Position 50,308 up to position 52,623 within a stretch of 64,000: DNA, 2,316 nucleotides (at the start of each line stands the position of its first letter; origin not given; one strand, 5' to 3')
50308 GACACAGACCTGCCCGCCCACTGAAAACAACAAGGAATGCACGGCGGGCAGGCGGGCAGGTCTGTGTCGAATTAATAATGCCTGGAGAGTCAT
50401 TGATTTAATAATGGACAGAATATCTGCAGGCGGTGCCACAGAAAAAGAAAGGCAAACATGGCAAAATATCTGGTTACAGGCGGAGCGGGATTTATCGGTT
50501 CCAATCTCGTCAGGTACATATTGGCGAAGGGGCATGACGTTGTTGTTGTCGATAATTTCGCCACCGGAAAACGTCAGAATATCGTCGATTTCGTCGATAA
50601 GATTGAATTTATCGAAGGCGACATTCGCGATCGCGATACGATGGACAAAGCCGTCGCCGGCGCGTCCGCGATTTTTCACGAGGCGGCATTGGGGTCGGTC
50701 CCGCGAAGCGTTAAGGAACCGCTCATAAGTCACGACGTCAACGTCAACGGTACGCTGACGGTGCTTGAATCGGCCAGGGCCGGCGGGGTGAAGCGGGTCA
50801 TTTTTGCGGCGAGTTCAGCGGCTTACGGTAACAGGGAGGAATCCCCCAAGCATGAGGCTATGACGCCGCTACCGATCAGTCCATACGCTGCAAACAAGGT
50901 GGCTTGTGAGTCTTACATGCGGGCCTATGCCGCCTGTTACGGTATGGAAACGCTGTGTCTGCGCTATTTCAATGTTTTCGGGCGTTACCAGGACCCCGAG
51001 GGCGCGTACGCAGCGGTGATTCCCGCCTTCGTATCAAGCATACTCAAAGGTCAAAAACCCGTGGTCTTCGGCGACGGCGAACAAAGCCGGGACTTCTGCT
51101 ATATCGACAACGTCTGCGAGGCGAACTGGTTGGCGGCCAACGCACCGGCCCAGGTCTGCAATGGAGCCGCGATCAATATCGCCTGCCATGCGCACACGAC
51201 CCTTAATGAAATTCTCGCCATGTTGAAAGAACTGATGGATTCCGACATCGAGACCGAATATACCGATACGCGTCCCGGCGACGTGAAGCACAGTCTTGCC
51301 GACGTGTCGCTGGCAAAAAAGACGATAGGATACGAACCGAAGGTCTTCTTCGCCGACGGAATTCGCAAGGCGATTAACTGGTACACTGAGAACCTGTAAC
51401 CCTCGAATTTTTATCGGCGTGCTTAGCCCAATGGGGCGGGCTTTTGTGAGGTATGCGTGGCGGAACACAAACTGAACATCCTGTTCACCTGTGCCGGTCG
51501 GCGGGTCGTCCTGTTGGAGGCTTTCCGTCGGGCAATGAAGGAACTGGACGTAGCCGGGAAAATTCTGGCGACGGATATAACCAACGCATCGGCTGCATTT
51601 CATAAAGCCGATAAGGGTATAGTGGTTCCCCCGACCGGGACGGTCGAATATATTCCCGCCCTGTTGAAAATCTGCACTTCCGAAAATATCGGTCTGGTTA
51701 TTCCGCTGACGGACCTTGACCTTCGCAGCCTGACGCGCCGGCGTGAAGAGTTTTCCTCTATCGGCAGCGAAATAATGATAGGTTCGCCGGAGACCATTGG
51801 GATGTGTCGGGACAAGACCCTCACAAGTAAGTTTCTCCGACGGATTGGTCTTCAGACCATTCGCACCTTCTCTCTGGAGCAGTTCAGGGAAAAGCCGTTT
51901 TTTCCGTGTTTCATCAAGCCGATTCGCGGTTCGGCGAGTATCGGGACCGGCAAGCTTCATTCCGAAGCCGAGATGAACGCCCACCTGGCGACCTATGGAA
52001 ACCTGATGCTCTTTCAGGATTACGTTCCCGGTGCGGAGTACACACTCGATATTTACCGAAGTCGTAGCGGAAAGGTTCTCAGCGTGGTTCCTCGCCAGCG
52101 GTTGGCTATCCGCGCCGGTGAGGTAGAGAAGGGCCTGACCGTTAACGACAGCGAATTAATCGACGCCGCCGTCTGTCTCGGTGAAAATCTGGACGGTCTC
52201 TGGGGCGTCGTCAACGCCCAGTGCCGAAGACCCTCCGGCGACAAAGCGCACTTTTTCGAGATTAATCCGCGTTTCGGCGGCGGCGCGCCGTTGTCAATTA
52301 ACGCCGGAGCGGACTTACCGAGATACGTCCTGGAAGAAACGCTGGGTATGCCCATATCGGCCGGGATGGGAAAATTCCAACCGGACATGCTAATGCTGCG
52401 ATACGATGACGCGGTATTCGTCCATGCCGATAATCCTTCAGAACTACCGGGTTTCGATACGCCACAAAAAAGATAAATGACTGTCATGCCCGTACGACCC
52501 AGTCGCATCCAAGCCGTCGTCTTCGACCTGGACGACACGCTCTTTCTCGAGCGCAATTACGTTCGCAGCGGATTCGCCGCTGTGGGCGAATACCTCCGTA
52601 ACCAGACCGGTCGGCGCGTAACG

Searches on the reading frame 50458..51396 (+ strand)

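Call 72: search_protein_families(library=pfam, proteins=[window:50458-51396:+], max_evalue=0.0001)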
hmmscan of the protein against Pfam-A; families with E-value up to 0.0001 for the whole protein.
window:50458-51396:+ (313 aa): 9 families
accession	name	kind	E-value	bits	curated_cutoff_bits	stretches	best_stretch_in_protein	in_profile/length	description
PF01370.27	Epimerase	-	8.8e-67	225.4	20.9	1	5-242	2-240/240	NAD dependent epimerase/dehydratase family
PF16363.11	GDP_Man_Dehyd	-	1.8e-59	202.3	27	1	5-304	1-331/332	GDP-mannose 4,6 dehydratase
PF01073.25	3Beta_HSD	-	9.5e-29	100.7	22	1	5-229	1-231/280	3-beta hydroxysteroid dehydrogenase/isomerase family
PF02719.21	Polysacc_synt_2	-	3.6e-18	66.2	20.2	1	5-275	2-267/293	Polysaccharide biosynthesis protein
PF13460.12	NAD_binding_10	-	2.2e-12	47.7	27.2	1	8-156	1-133/184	NAD(P)H-binding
PF07993.18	NAD_binding_4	-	3.8e-10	39.8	20.1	1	6-222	1-257/258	Male sterility protein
PF04321.23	RmlD_sub_bind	-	1.9e-09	37.5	27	1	4-178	3-156/287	RmlD substrate binding domain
PF05368.20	NmrA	-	8.8e-08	32.5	27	1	5-158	6-138/298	NmrA-like family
PF00106.31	adh_short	-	8.4e-06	25.8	26.6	1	5-73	4-75/195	short chain dehydrogenase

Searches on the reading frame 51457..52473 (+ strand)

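Call 72: search_protein_families(library=pfam, proteins=[window:51457-52473:+], max_evalue=0.0001)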
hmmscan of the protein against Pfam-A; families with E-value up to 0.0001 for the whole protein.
window:51457-52473:+ (339 aa): 3 families
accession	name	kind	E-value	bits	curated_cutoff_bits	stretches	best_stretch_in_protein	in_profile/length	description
PF21360.3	PylC-like_N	-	1.6e-20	73.5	27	1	8-105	1-94/96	PylC-like, N-terminal domain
PF15632.11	ATPgrasp_Ter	-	2.8e-18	66.4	29.1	1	184-299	5-112/131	ATP-grasp in the biosynthetic pathway with Ter operon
PF02655.19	ATP-grasp_3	-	3.2e-12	47.3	23.2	1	117-275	1-159/160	ATP-grasp domain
